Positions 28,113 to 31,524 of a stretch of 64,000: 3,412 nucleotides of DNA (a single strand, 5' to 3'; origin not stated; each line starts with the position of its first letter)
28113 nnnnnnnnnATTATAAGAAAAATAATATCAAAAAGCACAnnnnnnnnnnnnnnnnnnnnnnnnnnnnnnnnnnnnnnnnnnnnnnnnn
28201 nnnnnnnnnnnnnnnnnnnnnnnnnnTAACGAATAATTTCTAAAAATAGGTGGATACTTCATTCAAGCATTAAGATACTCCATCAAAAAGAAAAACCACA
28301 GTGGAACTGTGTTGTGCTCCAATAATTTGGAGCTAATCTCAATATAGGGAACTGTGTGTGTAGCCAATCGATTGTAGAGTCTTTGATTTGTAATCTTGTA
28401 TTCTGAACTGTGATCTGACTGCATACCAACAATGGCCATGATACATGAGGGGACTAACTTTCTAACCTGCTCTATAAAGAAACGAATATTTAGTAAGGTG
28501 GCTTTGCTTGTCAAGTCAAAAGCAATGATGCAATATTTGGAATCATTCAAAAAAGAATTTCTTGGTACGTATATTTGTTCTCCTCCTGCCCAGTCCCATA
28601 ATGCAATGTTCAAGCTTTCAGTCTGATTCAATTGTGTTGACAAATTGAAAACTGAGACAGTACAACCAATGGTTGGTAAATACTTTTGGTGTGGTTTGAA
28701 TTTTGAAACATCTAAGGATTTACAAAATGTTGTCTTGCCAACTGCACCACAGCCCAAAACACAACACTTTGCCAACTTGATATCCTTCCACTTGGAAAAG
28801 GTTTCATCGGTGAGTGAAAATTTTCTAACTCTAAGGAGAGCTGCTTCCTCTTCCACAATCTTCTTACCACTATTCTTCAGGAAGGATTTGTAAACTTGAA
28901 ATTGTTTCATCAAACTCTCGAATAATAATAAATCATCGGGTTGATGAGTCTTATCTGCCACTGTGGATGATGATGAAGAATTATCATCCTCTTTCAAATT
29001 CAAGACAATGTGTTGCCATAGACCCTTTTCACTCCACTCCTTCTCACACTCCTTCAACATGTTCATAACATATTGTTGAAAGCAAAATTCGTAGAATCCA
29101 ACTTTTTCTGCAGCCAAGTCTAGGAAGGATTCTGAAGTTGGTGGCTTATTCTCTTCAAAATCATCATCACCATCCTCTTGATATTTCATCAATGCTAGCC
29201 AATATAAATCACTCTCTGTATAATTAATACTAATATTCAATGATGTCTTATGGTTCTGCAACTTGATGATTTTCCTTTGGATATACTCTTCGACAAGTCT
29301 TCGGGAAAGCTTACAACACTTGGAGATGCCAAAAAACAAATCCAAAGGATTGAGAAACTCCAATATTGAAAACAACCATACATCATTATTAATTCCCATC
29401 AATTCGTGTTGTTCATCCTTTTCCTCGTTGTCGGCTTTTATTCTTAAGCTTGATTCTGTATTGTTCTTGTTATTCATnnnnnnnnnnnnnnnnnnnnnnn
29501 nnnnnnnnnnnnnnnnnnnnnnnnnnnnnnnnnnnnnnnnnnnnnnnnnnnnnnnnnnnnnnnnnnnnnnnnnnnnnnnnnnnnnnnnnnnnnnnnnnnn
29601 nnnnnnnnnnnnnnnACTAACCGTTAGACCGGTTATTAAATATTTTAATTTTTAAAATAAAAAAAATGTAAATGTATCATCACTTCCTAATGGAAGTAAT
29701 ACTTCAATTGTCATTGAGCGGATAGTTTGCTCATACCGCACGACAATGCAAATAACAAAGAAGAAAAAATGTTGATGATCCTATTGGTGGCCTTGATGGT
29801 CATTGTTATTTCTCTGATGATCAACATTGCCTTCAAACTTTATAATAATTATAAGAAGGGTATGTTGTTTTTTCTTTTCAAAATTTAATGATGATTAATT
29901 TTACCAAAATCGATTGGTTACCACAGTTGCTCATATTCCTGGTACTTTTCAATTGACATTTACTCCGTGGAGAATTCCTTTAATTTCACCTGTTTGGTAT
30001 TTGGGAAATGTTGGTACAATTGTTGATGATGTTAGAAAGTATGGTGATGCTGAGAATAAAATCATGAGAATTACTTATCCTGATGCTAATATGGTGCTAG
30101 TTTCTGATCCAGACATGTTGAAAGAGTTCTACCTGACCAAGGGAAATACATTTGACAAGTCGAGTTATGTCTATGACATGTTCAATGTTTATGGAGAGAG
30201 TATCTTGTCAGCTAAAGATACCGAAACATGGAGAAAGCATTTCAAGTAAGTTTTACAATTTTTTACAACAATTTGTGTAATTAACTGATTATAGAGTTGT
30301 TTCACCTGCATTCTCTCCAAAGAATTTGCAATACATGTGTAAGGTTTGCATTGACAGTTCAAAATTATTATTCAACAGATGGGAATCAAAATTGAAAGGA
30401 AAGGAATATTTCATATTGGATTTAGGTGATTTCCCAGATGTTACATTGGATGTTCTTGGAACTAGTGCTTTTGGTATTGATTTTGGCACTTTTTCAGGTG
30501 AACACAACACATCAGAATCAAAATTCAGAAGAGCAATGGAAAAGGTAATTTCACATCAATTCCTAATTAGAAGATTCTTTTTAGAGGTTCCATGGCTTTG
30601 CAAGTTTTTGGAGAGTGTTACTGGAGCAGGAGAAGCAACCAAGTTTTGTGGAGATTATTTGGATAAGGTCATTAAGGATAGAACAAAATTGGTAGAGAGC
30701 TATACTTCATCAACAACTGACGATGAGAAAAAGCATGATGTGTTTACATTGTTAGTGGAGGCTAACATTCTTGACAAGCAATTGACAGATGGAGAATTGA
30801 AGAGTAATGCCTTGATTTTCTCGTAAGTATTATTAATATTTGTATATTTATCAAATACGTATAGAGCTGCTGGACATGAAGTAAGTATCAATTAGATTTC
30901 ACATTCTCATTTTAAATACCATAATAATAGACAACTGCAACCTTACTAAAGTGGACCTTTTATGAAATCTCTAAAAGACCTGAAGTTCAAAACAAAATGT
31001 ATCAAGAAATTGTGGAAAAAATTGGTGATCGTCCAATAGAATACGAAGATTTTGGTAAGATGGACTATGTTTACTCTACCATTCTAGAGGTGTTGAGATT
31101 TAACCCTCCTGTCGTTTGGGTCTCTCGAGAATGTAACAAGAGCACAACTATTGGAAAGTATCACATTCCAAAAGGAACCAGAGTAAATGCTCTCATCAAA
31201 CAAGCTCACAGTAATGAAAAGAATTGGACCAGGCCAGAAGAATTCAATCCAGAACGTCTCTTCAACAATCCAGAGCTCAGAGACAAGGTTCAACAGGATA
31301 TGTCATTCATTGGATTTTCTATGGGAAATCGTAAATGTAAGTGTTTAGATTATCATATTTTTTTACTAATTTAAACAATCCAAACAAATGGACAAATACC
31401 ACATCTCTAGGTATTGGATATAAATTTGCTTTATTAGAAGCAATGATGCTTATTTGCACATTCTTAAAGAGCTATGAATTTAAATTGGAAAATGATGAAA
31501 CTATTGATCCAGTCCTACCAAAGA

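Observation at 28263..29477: F-box-like domain fused to a motif-degenerate Ras-like GTPase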

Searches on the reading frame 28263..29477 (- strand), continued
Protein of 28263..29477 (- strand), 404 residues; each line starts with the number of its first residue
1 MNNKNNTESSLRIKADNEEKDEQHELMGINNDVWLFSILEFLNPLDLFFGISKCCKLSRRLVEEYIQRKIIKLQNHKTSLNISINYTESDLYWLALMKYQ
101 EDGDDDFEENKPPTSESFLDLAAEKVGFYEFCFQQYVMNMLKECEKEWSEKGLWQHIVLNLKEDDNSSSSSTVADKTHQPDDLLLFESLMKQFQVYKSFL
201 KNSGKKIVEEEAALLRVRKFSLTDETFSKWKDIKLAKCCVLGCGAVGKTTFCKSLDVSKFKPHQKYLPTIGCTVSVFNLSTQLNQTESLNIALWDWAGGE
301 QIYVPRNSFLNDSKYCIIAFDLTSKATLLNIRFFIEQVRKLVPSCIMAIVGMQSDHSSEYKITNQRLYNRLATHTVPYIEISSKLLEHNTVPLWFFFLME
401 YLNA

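Call 51: predict_structure(alignment_id=A4)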
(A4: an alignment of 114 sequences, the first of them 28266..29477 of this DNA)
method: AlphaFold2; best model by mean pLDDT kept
length: 404 residues; sequences in the alignment: 114
mean_pLDDT: 67.0   pTM: 0.47
mean pLDDT of the five models: 67.0, 66.3, 64.1, 62.5, 61.6
residues with pLDDT >= 90: 114; 70-90: 62; 50-70: 122; < 50: 106
segments of 3 or more residues with pLDDT < 50: 1-42, 76-85, 103-114, 171-180, 204-225, 227-230
pLDDT, mean of each block of 10 residues (from residue 1): 39 37 30 41 53 60 67 55 46 58 46 49 57 72 74 72 64 44 58 62 50 36 44 83 95 88 90 90 75 87 69 95 96 94 94 94 94 92 77 60 48
secondary structure, 60 per line:
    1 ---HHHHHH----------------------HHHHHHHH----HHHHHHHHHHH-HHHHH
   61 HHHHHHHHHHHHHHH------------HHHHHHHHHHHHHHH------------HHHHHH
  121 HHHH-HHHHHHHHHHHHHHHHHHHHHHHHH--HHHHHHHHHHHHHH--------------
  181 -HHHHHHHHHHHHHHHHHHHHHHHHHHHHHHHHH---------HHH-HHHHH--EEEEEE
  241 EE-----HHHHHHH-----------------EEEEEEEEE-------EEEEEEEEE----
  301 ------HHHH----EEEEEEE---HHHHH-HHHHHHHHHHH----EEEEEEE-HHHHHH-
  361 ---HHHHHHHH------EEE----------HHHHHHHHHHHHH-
elements in order: H4-9 H32-39 H44-54 H56-75 H88-102 H115-124 H126-150 H153-166 H182-214 H228-232 E235-242 H248-254 E272-280 E288-296 H307-310 E315-321 H325-329 H331-341 E346-352 H354-359 H364-371 E378-380 H391-403
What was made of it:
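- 28776..29279 (-): Predicted helical linker region (aa 67-234) with no known domain. It is conserved within the family, including the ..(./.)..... motif. AF2 predicts helices at pLDDT 45-74 (call 51).
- Checked: The AF2 model has pLDDT of about 90 over aa 235-390 (call 51).
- The N-terminal part of the AF2 model has low confidence, so the F-box fold is not shown structurally (call 51).
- Tried and rejected: The F-box and linker stayed at low confidence, so no structural test of the F-box was possible (call 51).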

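Call 55: fold_search(model_id=the predicted structure, library=pdb)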
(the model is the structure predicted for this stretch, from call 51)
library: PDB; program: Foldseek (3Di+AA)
matches with E <= 10: 1989; with E <= 0.001: 1828
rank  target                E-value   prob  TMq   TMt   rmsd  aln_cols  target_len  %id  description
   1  9ltp_B                5.4e-14  1.00  0.37  0.81   2.4       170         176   24  Crystal structure of human RAB43 in GDP-AlF3 transition state complex with USP6NL TBC domain (released 2026-01-14)
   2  7opq_B                6.5e-14  1.00  0.38  0.71  13.1       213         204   20  Rab27a fusion with Slp2a-RBDa1 effector covalent adduct with CA1 in C188 (released 2022-04-06)
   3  9ltq_B                1.0e-13  1.00  0.37  0.79   2.7       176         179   23  Crystal structure of human RAB43 in complex with GppNHp (released 2026-01-14)
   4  9ltp_D                1.1e-13  1.00  0.37  0.82   2.4       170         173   24  Crystal structure of human RAB43 in GDP-AlF3 transition state complex with USP6NL TBC domain (released 2026-01-14)
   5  2y8e_B                1.6e-13  1.00  0.36  0.83   2.3       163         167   24  Crystal structure of D. melanogaster Rab6 GTPase bound to GMPPNP (released 2011-07-06)
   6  3tkl_A                1.8e-13  1.00  0.38  0.84   2.3       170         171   17  Crystal structure of the GTP-bound Rab1a in complex with the coiled-coil domain of LidA from Legionella pneumophila (released 2012-06-27)
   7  3nkv_B                2.2e-13  1.00  0.37  0.83   2.5       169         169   18  Crystal structure of Rab1b covalently modified with AMP at Y77 (released 2010-08-04)
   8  7opp_A                2.2e-13  1.00  0.36  0.65  12.2       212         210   22  Crystal structure of the Rab27a fusion with Slp2a-RBDa1 effector for SF4 pocket drug targeting (released 2022-04-06)
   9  8p3i_B                2.2e-13  1.00  0.35  0.63  12.4       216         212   21  Fusion hSlp2-a_Rab27A bound to covalent hit fragment IMP-1721 (released 2024-11-20)
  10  3bbp_A                2.5e-13  1.00  0.35  0.85   2.2       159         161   23  Rab6-GTP:GCC185 Rab binding domain complex (released 2008-02-05)
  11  8p3h_B                2.5e-13  1.00  0.38  0.72  11.6       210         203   20  Fusion hSlp2-a_Rab27A bound to covalent hit fragment IMP-1712 (released 2024-11-27)
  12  7opq_A                2.9e-13  1.00  0.35  0.63  12.4       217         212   21  Rab27a fusion with Slp2a-RBDa1 effector covalent adduct with CA1 in C188 (released 2022-04-06)
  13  3tnf_A                3.3e-13  1.00  0.38  0.86   2.2       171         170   20  LidA from Legionella in complex with active Rab8a (released 2011-11-02)
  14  9m0o_D                3.5e-13  1.00  0.38  0.83   2.2       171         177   20  Crystal structure of OPTN 138-170 in complex with GTP-bound RAB8A1-176 (Q67L) (released 2025-10-15)
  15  9ltq_A                3.5e-13  1.00  0.37  0.83   2.5       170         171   24  Crystal structure of human RAB43 in complex with GppNHp (released 2026-01-14)
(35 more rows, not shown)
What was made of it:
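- On Ras-superfamily small GTPase fold: AF2 pLDDT is about 90, and Foldseek TM is 0.8-0.87 to Rab structures (calls 51, 55).
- Checked: Foldseek gives TM 0.8-0.87 and rmsd 2.2-2.5 A to Rab structures (call 55).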

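Call 61: find_related_loci(query=A1, collection=metagenome_contigs, flank=3000)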
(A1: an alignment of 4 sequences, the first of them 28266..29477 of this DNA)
Query A1 (404 aa) in metagenome_contigs; peptide patterns used: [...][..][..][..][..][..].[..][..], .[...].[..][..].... (x = any residue, [..] = any of these).
600 stretches matched a pattern (row limit reached: there are more); 248 encode a relative of the query (tblastn E <= 1e-3); the best 80 are kept; 80 distinct loci.
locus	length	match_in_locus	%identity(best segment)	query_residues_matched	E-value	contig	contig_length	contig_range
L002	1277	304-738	30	233-384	4e-14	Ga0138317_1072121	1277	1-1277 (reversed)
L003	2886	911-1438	28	203-394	5e-13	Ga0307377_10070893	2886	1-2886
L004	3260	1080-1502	29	237-384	6e-13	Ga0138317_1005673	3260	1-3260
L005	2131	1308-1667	31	231-355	1e-12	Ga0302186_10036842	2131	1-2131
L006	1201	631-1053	28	237-384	2e-12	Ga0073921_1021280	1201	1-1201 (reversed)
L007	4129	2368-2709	30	237-355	5e-12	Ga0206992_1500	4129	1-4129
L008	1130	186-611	30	237-384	3e-12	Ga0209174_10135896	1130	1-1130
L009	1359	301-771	28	237-402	4e-12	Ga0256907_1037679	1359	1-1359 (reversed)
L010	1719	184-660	28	237-404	5e-12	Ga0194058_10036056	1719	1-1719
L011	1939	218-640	29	237-384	1e-11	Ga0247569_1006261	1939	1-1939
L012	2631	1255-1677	27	237-384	1e-11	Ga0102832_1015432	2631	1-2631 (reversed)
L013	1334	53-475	28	237-384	8e-12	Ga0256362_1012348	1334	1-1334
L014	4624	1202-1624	27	237-384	1e-11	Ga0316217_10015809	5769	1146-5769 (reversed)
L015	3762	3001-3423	27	237-384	2e-11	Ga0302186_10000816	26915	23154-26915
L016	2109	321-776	28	237-394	1e-11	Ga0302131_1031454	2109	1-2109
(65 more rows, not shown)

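Call 66: find_homologous_proteins(query=L001:5045-6520:+, max_evalue=1e-10)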
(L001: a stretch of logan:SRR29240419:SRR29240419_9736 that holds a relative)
Query L001:5045-6520:+ (492 aa): 14 proteins with E <= 1e-10 among 4671 candidates.
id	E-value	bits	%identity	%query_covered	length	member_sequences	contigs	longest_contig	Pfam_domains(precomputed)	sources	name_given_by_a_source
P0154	0.0e+0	1122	100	100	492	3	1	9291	-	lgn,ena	-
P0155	1.4e-262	890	83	100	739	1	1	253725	PF03062.25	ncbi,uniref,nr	ncbi:hypothetical protein C9374_011664 [Naegleria lovaniensis]|uniref:O-acyltransferase n=1 Tax=Naeg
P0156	4.0e-136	473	56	78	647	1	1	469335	PF03062.25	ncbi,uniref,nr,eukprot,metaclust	ncbi:predicted protein [Naegleria gruberi]|uniref:O-acyltransferase n=1 Tax=Naegleria gruberi TaxID=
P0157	3.2e-77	278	48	61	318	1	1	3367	-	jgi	-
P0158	3.0e-15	74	26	69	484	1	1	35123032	PF03062.25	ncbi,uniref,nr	ncbi:diacylglycerol O-acyltransferase 1-2-like isoform X2 [Phragmites australis]|uniref:diacylglycer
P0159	3.5e-14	71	26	71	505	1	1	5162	PF03062.25,PF13813.12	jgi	jgi:diacylglycerol O-acyltransferase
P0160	2.3e-13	68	26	68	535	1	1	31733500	PF03062.25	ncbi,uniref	ncbi:Membrane bound O-acyl transferase, MBOAT [Dillenia turbinata]|uniref:O-acyltransferase n=1 Tax=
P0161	1.0e-12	66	26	72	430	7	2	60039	PF03062.25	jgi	jgi:diacylglycerol O-acyltransferase-1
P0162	1.3e-12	65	23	70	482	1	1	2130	PF03062.25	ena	-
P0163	1.3e-12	65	25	76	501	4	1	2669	PF03062.25,PF13813.12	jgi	jgi:diacylglycerol O-acyltransferase 1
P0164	2.2e-12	65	26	70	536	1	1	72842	PF03062.25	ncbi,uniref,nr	ncbi:acyl- :diacylglycerol acyltransferase 1-related enzyme [Cystoisospora suis]|uniref:O-acyltransf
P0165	3.5e-12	64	25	70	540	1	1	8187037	PF03062.25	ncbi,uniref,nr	ncbi:acyl-CoA:diacylglycerol acyltransferase 1-related enzyme [Besnoitia besnoiti]|uniref:diacylglyc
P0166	4.2e-12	64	25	78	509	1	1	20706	PF03062.25,PF13813.12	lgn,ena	-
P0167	4.9e-12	63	25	70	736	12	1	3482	PF03062.25,PF00169.36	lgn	-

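Call 67: find_encoding_contigs(protein=P0156, flank=10000, max_places=2)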
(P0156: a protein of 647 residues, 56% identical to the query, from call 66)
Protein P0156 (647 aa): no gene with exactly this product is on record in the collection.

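Call 68: find_encoding_contigs(protein=P0155, flank=10000, max_places=2)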
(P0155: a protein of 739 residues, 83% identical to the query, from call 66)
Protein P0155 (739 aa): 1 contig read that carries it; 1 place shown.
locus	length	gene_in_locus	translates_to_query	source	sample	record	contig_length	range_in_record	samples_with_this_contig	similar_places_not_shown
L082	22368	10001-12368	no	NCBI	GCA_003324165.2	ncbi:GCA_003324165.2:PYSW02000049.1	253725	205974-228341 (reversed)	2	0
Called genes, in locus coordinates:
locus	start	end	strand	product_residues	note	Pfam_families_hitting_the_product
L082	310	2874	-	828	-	PF00211:Guanylate_cyc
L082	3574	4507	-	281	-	PF00071:Ras, PF08477:Roc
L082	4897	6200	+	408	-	PF00071:Ras, PF08477:Roc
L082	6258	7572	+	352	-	PF00076:RRM_1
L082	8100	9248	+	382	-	-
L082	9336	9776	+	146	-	-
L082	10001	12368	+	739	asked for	PF03062:MBOAT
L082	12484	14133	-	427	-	-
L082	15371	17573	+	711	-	PF01490:Aa_trans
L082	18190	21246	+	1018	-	-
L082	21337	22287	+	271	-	-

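Call 69: find_encoding_contigs(protein=P0002, flank=8000, max_places=2)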
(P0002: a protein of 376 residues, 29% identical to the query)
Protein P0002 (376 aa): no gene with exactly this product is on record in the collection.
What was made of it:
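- Tried and rejected: Exact look-ups of P0156 and P0002 contigs were not on record (calls 67, 69).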

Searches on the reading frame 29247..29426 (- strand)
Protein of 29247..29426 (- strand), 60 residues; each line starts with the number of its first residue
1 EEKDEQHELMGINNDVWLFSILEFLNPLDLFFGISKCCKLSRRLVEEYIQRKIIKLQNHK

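Call 38: search_solved_structures(query=A2, max_evalue=10, show_alignments=3)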
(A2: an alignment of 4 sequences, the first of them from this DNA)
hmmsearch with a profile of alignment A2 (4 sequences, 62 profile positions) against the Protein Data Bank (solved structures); distinct sequences matched with E-value up to 10: 3.
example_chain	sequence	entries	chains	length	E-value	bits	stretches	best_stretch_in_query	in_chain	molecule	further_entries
4tpu_A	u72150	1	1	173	0.26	14.2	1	12-43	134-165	Rubredoxin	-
2ywm_A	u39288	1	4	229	1.3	11.9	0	6-20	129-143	Glutaredoxin-like protein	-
2ayt_A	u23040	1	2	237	1.5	11.8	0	6-20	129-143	glutaredoxin-like protein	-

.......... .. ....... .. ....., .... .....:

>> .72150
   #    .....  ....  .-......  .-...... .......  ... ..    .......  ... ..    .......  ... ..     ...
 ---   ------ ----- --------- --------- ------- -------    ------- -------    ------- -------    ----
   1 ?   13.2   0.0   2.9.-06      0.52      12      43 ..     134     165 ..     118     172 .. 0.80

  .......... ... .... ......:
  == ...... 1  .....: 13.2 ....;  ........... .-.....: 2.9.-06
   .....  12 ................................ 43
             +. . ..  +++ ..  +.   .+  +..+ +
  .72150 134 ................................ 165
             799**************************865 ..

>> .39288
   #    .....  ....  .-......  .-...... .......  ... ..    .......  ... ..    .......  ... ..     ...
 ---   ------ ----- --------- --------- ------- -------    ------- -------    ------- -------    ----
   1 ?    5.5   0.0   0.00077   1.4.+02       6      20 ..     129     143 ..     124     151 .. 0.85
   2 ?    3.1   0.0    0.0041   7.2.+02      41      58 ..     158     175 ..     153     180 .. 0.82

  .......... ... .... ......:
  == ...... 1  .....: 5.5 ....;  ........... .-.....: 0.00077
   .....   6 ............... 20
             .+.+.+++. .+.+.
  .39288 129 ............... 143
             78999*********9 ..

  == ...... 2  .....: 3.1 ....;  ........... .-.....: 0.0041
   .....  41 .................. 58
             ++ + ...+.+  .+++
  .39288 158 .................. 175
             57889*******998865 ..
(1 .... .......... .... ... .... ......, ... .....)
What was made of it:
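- A family N-terminal HMM finds no F-box protein among PDB sequences (call 38).
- Tried and rejected: A family N-terminal HMM searched against PDB sequences found no F-box protein (best hit was rubredoxin, E 0.26), so HMM-versus-sequence search is too weak here (call 38).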

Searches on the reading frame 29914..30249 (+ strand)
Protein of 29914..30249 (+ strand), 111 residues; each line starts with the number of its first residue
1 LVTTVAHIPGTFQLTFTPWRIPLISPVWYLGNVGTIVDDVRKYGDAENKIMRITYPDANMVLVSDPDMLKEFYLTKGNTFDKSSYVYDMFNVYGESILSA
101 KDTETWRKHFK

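Call 63: search_protein_families(library=pfam, proteins=[window:29914-30249:+], max_evalue=0.01)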
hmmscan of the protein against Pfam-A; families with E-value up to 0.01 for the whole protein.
window:29914-30249:+ (111 aa): 1 family
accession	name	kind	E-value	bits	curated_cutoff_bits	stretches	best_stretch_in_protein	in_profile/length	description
PF00067.27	p450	-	0.0026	17.1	22.8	1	28-109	14-98/462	Cytochrome P450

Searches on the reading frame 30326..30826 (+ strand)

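Call 63: search_protein_families(library=pfam, proteins=[window:30326-30826:+], max_evalue=0.01)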
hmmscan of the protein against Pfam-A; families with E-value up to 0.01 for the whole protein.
window:30326-30826:+ (166 aa): 1 family
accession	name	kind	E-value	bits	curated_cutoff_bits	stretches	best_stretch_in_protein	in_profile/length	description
PF00067.27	p450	-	0.00028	20.2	22.8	1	35-164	144-269/462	Cytochrome P450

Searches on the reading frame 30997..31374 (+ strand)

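Call 63: search_protein_families(library=pfam, proteins=[window:30997-31374:+], max_evalue=0.01)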
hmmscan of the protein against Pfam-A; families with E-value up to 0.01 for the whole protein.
window:30997-31374:+ (125 aa): 1 family
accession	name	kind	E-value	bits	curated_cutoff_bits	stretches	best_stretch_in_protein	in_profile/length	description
PF00067.27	p450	-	1.3e-29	103.7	22.8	1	1-114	299-411/462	Cytochrome P450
